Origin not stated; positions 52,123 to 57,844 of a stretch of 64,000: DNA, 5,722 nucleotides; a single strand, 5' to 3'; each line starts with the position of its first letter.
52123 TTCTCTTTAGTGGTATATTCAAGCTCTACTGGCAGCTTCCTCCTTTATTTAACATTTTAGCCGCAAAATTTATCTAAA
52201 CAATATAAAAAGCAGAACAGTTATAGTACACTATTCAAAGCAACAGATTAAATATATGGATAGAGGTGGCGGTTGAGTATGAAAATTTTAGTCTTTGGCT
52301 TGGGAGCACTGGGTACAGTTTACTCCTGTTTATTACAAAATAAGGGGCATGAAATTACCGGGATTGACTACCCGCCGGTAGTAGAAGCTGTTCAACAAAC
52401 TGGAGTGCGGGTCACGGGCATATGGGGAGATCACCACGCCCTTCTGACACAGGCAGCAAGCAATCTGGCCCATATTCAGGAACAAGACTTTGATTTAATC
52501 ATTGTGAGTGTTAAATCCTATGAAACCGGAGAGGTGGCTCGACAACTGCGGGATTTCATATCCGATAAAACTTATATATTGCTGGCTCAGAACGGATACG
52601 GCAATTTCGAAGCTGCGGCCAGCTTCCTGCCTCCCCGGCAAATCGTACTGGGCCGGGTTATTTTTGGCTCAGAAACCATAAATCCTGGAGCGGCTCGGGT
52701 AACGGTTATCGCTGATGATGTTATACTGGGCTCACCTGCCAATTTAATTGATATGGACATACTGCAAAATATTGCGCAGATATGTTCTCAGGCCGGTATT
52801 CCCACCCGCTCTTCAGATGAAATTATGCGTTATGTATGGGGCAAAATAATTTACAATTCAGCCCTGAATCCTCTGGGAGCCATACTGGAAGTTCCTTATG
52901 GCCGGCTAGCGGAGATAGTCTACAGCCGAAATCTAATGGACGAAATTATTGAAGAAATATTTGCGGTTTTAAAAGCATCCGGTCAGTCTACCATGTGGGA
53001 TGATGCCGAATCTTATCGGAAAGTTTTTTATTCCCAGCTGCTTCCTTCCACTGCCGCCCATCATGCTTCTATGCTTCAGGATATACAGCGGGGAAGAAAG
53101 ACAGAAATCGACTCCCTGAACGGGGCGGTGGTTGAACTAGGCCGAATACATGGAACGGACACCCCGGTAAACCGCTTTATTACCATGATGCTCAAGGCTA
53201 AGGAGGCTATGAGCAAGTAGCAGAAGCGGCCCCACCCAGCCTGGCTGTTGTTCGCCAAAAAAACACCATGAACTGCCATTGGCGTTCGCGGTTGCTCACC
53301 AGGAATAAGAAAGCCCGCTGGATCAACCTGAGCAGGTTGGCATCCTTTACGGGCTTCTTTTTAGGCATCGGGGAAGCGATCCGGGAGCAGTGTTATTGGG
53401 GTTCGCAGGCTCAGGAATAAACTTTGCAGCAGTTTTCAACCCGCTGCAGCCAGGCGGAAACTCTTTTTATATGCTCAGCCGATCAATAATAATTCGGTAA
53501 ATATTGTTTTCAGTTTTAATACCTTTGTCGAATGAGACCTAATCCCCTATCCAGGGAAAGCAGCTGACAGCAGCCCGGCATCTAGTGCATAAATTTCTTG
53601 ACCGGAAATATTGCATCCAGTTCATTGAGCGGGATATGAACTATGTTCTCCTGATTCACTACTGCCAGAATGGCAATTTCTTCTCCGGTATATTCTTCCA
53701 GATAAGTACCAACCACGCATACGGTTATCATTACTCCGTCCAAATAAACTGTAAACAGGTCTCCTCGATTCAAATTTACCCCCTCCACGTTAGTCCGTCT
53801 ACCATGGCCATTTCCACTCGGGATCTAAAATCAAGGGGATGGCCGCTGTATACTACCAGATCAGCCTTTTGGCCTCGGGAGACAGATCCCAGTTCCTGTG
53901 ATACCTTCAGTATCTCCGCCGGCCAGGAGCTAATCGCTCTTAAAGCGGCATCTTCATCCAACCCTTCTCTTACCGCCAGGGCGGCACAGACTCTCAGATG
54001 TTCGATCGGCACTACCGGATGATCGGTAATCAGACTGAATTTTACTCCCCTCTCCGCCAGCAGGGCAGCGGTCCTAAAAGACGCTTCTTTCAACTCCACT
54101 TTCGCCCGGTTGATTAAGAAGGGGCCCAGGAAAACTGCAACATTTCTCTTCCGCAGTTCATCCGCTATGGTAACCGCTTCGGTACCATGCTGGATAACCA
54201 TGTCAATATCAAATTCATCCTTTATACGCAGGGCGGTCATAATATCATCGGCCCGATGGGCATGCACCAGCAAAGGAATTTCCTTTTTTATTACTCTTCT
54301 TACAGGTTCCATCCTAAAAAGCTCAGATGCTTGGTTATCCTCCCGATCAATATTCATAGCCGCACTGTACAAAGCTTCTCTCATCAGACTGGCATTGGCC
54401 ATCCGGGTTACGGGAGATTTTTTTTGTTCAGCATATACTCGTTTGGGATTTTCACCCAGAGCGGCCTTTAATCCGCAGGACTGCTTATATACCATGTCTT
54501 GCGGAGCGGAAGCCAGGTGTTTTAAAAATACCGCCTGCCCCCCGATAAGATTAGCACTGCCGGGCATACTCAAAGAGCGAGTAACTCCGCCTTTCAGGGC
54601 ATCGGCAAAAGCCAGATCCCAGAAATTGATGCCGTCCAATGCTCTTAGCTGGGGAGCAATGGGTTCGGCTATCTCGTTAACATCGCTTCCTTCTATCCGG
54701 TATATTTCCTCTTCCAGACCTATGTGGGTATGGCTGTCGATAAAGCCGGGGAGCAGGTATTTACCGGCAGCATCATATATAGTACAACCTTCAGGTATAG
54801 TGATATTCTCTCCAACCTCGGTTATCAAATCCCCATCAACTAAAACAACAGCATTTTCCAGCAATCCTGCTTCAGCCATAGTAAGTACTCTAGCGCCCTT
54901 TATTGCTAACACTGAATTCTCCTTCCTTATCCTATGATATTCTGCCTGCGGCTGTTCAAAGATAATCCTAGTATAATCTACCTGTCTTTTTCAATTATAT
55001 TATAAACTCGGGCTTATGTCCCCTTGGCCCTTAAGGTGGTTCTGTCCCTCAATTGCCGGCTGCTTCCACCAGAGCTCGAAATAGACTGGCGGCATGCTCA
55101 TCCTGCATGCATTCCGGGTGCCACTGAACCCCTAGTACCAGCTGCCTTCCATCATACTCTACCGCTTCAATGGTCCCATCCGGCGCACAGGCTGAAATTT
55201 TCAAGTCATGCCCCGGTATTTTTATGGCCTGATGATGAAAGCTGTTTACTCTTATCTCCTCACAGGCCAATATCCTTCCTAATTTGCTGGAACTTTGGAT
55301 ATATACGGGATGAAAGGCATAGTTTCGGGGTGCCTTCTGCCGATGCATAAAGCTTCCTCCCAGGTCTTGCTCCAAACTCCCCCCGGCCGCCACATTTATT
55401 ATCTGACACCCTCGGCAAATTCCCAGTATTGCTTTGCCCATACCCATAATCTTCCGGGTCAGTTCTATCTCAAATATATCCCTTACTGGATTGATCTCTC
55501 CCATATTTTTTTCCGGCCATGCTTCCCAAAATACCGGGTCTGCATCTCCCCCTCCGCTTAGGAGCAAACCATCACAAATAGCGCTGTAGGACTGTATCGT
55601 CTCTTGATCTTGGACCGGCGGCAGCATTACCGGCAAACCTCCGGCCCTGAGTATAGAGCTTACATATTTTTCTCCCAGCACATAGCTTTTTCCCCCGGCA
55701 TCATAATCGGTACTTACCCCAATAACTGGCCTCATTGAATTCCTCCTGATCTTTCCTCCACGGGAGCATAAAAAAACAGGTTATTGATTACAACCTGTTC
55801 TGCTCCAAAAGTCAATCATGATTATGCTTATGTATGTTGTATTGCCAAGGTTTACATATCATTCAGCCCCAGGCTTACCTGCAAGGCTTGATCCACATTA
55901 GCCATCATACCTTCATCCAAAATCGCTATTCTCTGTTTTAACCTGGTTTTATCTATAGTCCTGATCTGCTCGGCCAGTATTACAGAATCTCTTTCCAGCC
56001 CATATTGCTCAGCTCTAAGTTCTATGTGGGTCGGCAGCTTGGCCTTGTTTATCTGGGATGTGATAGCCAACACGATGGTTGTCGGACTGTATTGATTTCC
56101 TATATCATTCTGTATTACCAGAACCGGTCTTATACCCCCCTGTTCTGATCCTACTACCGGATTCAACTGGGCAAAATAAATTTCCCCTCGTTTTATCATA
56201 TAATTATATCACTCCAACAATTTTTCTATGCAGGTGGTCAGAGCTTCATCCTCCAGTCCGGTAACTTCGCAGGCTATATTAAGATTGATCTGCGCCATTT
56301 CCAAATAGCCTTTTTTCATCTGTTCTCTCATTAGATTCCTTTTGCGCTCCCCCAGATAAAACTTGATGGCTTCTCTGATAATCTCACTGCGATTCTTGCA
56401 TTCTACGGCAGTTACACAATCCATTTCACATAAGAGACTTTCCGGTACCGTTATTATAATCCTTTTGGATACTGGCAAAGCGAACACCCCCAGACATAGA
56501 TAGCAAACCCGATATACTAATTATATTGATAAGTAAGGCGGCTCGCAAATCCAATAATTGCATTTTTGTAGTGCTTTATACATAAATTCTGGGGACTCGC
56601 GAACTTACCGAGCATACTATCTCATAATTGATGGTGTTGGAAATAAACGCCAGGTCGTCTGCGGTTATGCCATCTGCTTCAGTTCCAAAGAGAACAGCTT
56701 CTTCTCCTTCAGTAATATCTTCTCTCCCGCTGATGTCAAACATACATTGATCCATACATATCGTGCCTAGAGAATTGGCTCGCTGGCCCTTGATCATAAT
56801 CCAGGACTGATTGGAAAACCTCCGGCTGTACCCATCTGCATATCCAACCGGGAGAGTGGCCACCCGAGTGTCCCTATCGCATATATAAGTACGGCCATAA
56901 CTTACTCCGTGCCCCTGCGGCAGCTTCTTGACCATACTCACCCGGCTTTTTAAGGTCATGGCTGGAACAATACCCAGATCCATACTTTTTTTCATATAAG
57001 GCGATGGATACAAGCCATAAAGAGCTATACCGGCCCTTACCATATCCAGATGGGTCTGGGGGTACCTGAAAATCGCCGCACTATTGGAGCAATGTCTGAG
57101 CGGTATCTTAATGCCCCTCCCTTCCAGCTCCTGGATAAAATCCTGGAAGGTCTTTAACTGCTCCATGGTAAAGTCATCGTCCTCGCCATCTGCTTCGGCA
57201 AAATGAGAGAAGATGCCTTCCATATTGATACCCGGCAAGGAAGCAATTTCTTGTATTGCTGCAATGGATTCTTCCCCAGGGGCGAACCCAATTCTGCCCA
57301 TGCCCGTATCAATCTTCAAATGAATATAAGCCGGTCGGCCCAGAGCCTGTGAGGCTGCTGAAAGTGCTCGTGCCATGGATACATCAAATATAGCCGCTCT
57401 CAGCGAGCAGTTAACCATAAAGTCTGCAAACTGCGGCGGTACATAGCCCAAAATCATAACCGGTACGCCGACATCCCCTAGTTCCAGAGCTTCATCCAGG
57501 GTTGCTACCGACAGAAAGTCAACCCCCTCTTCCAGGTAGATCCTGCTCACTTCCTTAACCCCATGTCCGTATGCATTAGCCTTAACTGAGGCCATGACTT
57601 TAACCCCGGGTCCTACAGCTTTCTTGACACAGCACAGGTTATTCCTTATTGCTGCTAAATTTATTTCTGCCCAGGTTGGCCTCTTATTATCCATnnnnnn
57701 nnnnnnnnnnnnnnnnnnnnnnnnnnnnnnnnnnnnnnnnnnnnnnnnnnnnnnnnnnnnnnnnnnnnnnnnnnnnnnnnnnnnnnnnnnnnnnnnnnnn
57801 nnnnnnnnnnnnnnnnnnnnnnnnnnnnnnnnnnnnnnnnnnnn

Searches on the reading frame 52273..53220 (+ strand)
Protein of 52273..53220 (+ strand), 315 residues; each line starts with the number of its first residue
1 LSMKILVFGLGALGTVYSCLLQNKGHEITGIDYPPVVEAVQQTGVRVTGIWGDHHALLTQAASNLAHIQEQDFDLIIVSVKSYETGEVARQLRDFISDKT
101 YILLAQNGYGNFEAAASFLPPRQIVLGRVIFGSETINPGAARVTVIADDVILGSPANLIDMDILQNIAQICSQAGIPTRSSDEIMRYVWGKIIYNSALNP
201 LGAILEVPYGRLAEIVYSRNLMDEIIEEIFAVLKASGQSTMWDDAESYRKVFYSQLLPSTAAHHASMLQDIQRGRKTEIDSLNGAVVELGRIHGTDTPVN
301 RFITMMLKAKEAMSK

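Call 28: search_protein_families(library=pfam, proteins=[window:52273-53220:+])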
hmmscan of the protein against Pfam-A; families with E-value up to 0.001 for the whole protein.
window:52273-53220:+ (315 aa): 2 families
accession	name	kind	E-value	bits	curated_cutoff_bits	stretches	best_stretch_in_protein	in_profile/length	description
PF08546.17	ApbA_C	-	5e-33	114.6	22.7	1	184-311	2-125/125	Ketopantoate reductase PanE/ApbA C terminal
PF02558.23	ApbA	-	2.6e-30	105.5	22.2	1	5-153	1-146/150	Ketopantoate reductase PanE/ApbA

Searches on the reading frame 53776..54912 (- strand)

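Call 27: search_protein_families(library=pfam, proteins=[window:53776-54912:-])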
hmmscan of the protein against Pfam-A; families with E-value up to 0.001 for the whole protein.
window:53776-54912:- (378 aa): 2 families
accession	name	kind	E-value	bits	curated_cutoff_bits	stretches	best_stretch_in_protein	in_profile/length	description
PF07969.17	Amidohydro_3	-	5.3e-17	62.9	29.7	2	206-373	270-468/472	Amidohydrolase family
PF01979.26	Amidohydro_1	-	4.9e-15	56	25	1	52-359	1-322/345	Amidohydrolase family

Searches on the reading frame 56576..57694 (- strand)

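Call 27: search_protein_families(library=pfam, proteins=[window:56576-57694:-])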
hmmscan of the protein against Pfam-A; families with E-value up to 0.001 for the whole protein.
window:56576-57694:- (372 aa): 2 families
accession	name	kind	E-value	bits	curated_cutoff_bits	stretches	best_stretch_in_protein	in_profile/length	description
PF01168.26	Ala_racemase_N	-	6.2e-69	232.5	24.1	1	11-230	1-220/220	Alanine racemase, N-terminal domain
PF00842.27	Ala_racemase_C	-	2.4e-48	163.3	25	1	245-371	1-127/127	Alanine racemase, C-terminal domain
